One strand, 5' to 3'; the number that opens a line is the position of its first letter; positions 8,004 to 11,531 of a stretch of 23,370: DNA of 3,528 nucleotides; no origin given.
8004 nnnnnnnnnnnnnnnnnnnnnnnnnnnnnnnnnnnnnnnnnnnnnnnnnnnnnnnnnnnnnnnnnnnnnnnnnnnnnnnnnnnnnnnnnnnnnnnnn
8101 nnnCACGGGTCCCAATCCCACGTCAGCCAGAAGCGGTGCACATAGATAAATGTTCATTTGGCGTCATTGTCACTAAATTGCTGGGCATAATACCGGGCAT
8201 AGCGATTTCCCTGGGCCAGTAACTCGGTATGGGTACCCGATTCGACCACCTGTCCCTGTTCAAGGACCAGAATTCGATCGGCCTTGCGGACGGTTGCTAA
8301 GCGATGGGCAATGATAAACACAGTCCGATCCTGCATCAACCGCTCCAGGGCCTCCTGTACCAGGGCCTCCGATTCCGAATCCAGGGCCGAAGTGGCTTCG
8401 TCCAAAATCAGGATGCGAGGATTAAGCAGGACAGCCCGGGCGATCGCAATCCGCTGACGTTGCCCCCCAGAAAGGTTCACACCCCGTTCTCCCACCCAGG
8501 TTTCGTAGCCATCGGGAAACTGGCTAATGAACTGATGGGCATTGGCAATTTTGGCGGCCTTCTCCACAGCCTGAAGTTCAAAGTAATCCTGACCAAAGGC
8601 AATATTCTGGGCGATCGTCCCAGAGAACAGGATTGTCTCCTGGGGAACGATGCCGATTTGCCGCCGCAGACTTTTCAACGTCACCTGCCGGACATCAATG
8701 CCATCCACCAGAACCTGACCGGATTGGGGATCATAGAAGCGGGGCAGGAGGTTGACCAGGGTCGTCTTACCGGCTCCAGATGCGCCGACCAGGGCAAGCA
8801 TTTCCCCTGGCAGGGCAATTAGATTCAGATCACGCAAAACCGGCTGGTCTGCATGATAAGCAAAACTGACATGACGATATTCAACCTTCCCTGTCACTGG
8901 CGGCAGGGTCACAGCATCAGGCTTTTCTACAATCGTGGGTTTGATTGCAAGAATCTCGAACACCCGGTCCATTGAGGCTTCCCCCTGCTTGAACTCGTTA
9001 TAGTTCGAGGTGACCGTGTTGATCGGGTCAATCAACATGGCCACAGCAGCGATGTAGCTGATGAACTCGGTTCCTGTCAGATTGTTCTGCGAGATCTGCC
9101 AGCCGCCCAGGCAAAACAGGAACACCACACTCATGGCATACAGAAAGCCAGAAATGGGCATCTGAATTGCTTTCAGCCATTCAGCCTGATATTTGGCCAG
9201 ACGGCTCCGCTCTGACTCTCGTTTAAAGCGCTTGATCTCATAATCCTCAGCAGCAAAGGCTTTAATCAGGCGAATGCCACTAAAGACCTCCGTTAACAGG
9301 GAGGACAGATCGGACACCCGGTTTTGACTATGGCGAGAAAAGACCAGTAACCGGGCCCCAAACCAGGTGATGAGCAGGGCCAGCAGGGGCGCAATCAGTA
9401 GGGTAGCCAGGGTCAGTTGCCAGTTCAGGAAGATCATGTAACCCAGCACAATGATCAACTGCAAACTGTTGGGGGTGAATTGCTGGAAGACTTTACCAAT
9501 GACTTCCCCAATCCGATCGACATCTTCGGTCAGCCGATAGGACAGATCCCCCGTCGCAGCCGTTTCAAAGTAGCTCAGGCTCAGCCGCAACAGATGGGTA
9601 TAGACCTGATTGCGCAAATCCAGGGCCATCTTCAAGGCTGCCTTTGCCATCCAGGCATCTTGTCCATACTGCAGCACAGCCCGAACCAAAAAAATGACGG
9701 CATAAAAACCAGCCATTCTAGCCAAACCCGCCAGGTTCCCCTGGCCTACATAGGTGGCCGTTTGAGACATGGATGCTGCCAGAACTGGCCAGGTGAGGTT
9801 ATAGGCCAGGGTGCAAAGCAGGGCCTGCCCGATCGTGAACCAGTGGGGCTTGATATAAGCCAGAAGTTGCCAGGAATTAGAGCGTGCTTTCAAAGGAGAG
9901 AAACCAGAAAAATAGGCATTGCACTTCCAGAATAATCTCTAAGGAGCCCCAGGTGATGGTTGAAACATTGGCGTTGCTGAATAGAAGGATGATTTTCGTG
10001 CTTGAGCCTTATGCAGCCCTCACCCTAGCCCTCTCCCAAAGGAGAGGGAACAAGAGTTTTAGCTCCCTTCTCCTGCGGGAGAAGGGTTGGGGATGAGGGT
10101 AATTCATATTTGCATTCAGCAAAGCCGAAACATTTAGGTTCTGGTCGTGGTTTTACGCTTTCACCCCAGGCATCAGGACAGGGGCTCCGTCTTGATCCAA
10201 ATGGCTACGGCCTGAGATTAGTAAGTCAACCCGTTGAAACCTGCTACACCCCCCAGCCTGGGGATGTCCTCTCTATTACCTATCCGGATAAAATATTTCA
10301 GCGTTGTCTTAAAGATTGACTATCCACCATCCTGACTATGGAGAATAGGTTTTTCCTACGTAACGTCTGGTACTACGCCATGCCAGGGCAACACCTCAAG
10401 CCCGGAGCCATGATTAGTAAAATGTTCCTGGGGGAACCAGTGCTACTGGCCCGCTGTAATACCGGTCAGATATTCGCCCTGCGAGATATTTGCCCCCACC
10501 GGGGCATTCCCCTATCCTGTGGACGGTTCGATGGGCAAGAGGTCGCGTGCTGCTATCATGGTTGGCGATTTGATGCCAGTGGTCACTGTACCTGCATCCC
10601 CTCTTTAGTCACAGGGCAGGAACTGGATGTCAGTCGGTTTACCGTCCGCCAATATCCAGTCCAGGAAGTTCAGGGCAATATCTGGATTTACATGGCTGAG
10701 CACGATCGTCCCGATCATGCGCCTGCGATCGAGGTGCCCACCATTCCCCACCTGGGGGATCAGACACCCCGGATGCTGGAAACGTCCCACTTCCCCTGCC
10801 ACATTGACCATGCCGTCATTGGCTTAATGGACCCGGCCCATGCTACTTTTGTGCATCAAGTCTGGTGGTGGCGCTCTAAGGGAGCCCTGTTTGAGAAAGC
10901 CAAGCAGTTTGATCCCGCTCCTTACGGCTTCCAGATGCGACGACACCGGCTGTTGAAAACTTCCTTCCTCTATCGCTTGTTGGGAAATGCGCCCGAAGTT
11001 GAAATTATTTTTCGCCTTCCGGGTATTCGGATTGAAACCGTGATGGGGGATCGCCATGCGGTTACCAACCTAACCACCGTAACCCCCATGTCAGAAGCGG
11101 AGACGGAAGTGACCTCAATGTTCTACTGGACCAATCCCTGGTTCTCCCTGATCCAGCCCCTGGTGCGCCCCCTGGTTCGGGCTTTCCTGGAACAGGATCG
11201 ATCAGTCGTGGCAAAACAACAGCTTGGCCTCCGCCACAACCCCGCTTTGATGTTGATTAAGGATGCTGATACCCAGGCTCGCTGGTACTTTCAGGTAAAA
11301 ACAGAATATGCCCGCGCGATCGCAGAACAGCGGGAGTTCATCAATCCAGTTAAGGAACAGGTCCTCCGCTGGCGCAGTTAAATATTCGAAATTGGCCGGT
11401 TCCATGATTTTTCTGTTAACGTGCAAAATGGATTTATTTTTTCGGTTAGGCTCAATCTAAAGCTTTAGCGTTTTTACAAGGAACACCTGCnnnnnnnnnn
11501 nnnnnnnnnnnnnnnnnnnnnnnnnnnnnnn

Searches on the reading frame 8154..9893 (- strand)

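Call 8: search_protein_families(library=pfam, proteins=[window:8154-9893:-], max_evalue=0.01)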
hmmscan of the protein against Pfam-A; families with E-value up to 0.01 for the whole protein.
window:8154-9893:- (579 aa): 9 families
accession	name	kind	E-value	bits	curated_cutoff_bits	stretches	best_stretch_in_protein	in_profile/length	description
PF00664.28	ABC_membrane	-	3.3e-48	165.2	28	1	25-290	8-273/274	ABC transporter transmembrane region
PF00005.33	ABC_tran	-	1.8e-33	116.5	25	1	353-502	1-137/137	ABC transporter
PF02463.25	SMC_N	-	6.9e-08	32.6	40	1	390-545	107-212/220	RecF/RecN/SMC N terminal domain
PF13191.12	AAA_16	-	4.7e-05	24.4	32.6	1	364-527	25-166/167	AAA ATPase domain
PF13401.12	AAA_22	-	7.8e-05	23.4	27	1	365-508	7-97/130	AAA domain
PF13604.12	AAA_30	-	0.0011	19.2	27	1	363-517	18-114/191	AAA domain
PF03193.22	RsgA_GTPase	-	0.0045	17.3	30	1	360-383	103-126/174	RsgA GTPase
PF09818.15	ABC_ATPase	-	0.0052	16.3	23.2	0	449-512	134-201/283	P-loop domain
PF06414.18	Zeta_toxin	-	0.006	16.5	22.3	0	367-403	20-56/199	Zeta toxin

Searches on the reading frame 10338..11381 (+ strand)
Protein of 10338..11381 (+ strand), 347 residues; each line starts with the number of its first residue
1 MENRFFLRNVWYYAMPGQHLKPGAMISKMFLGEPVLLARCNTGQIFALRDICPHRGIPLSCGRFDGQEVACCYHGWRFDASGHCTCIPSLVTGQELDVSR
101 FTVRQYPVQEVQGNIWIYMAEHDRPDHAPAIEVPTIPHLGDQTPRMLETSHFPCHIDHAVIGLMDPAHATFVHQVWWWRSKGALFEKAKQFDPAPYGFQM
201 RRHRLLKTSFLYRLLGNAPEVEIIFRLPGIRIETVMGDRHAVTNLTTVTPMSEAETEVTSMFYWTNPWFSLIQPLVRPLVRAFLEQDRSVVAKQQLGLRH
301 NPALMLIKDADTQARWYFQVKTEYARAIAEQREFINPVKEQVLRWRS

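Call 8: search_protein_families(library=pfam, proteins=[window:10338-11381:+], max_evalue=0.01)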
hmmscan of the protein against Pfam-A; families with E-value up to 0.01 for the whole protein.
window:10338-11381:+ (347 aa): 3 families
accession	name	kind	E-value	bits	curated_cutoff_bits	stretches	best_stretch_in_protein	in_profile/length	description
PF00355.32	Rieske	-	9.3e-21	74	20.3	1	11-92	2-83/88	Rieske [2Fe-2S] domain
PF13806.12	Rieske_2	-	1.5e-05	25.3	27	1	11-117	2-103/104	Rieske-like [2Fe-2S] domain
PF19112.6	VanA_C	-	0.00024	21.7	23.5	1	163-301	12-165/193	Vanillate O-demethylase oxygenase C-terminal domain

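Call 11: find_encoding_contigs(protein=window:10338-11381:+, flank=10000, max_places=6)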
Protein window:10338-11381:+ (347 aa): no gene with exactly this product is on record in the collection.
